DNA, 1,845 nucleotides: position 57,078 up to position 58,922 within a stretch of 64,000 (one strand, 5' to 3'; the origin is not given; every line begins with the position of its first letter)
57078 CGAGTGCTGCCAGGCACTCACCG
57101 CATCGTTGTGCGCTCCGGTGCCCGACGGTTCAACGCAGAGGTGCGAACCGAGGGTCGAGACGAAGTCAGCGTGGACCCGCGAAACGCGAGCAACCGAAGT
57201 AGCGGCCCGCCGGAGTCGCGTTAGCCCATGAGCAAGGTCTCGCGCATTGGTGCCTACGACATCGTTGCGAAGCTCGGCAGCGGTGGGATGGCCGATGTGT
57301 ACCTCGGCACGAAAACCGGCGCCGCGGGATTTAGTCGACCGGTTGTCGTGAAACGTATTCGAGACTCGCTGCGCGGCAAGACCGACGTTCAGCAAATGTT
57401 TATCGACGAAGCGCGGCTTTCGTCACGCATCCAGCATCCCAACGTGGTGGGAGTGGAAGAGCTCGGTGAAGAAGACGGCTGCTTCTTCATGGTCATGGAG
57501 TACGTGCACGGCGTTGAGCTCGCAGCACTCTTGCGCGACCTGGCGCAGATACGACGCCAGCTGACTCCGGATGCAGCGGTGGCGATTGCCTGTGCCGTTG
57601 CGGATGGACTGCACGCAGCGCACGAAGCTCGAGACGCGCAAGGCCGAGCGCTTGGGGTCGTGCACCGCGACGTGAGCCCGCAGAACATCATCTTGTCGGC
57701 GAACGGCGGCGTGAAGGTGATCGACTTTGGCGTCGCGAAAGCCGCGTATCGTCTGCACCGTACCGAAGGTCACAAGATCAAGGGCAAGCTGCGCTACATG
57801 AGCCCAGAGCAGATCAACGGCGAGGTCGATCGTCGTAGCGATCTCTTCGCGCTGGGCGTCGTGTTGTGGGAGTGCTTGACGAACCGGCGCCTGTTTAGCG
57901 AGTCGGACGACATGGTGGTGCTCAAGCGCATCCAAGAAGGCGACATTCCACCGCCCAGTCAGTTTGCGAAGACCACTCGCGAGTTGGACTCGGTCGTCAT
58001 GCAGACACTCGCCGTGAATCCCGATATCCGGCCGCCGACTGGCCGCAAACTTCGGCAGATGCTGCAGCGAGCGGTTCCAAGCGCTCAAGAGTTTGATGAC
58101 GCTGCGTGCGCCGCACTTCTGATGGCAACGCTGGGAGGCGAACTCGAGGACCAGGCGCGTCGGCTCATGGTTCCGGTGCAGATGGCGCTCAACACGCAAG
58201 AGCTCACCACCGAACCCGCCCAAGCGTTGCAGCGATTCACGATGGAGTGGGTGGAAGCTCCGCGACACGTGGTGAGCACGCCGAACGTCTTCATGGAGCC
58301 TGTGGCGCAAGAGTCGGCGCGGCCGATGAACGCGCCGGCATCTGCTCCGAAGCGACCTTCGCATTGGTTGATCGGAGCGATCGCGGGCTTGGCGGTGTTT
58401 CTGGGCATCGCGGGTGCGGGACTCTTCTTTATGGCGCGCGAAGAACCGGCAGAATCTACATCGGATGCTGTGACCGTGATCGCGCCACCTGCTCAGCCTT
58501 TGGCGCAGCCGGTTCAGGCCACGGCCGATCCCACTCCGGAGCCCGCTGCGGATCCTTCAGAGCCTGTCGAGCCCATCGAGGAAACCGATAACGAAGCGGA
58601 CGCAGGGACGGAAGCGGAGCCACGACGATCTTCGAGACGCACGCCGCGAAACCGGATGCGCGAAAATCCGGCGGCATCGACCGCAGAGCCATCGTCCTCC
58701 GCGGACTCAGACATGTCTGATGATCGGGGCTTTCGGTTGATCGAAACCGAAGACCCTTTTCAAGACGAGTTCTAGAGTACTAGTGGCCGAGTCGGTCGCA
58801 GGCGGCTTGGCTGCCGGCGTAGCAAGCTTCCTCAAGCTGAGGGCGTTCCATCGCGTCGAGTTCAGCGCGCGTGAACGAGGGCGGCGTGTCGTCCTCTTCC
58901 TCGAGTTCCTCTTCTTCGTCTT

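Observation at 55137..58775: Ser/Thr-kinase-linked lipoprotein paralog family with a near-identical 45-aa TPR-like block (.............)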

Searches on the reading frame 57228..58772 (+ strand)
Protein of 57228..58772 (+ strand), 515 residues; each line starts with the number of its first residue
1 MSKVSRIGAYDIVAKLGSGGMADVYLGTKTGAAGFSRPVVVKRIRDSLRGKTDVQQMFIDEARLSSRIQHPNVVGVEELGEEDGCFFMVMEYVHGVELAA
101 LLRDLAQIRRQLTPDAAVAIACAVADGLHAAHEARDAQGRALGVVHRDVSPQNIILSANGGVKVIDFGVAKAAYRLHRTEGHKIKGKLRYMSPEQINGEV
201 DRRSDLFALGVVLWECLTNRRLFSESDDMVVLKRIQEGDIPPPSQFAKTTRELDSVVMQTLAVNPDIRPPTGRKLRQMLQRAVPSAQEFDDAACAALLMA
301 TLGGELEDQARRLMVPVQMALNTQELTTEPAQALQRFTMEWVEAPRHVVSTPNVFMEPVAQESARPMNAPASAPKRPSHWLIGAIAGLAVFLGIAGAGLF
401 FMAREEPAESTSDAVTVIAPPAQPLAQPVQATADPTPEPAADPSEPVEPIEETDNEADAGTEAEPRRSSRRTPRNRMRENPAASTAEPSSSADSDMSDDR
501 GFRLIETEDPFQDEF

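Call 4: search_protein_families(library=pfam, proteins=[window:57228-58772:+], max_evalue=1)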
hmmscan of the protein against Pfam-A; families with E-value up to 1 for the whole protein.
window:57228-58772:+ (515 aa): 9 families
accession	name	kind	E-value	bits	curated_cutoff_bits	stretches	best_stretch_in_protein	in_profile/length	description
PF00069.31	Pkinase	-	4.7e-37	128.2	31.7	1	10-270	1-253/263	Protein kinase domain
PF07714.23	PK_Tyr_Ser-Thr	-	1.7e-32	113.2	23.1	1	13-270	4-250/258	Protein tyrosine and serine/threonine kinase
PF01636.29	APH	-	4e-10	40.3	23.2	2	110-173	129-200/239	Phosphotransferase enzyme family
PF17667.7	Pkinase_fungal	-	0.0011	18.3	24.1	1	142-199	306-368/387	Fungal protein kinase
PF03109.22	ABC1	-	0.0073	15.9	22.9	1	87-174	144-218/244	ABC1 atypical kinase-like domain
PF14531.12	Kinase-like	-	0.02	14.6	25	1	141-168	163-190/289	Kinase-like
PF19974.5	TCAD9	-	0.047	13.3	40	1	132-167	292-321/429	Ternary complex associated domain 9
PF01163.29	RIO1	-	0.15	12.1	22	1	141-168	123-149/187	RIO domain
PF03929.21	PepSY_TM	-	0.24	11.6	28.8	1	379-464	4-86/295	PepSY-associated TM region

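Call 57: search_protein_families(library=ncbifam, proteins=[window:57228-58772:+], max_evalue=0.01)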
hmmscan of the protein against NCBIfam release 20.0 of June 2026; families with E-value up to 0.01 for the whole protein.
window:57228-58772:+ (515 aa): 15 families
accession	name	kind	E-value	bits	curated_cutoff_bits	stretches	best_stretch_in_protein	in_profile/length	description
NF033483.0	PknB_PASTA_kin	equivalog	5.7e-68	230.3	450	1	10-409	9-364/563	Stk1 family PASTA domain-containing Ser/Thr kinase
NF052427.1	StpK7MSMEG_1200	equivalog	1e-41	143.1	900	1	6-286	5-272/601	serine/threonine protein kinase StpK7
NF047741.1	antiphage_MADS6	equivalog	6.8e-36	124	460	2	106-288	289-466/612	methylation-associated defense system protein kinase MAD6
NF009651.0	PRK13184.1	equivalog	4.8e-32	110.9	839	1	8-284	2-292/932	serine/threonine-protein kinase PknD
TIGR03903.1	TOMM_kin_cyc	equivalog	5.6e-26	90.7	705.75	1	38-274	5-239/1267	TOMM system kinase/cyclase fusion protein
NF038150.1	lanthi_synth_IV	equivalog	8.7e-19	67.3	650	1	22-311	203-485/851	class IV lanthionine synthetase LanL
NF053615.1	SerThrKinAfsKStmc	equivalog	1.5e-12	47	1300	1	5-441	10-424/809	protein serine/threonine kinase AfsK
NF033442.0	BREX_PglW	equivalog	1.3e-10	39.7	990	1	7-291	203-495/1391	BREX system serine/threonine kinase PglW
NF038151.1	lanthi_synth_III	equivalog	3.5e-10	38.9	575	1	53-219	265-425/833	class III lanthionine synthetase LanKC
NF043056.1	T4SS_LegK1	equivalog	1.8e-08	33.4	550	1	85-213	153-280/516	Dot/Icm T4SS effector kinase LegK1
NF033761.1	gliding_GltJ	equivalog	1.8e-05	24.1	450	1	320-492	312-488/671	adventurous gliding motility protein GltJ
NF011463.0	PRK14879.1-4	equivalog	3.1e-05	23.5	188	1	15-172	22-162/237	Kae1-associated kinase Bud32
TIGR03724.2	arch_bud32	equivalog_domain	0.00014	21.4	125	1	85-173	67-134/193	KEOPS complex kinase/ATPase Bud32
NF011460.0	PRK14879.1-1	equivalog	0.0042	16.2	199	0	82-173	82-160/232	Kae1-associated kinase Bud32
NF058632.1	SerThrKinPrkT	equivalog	0.006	15.6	280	0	9-104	22-113/322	serine/threonine protein kinase PrkT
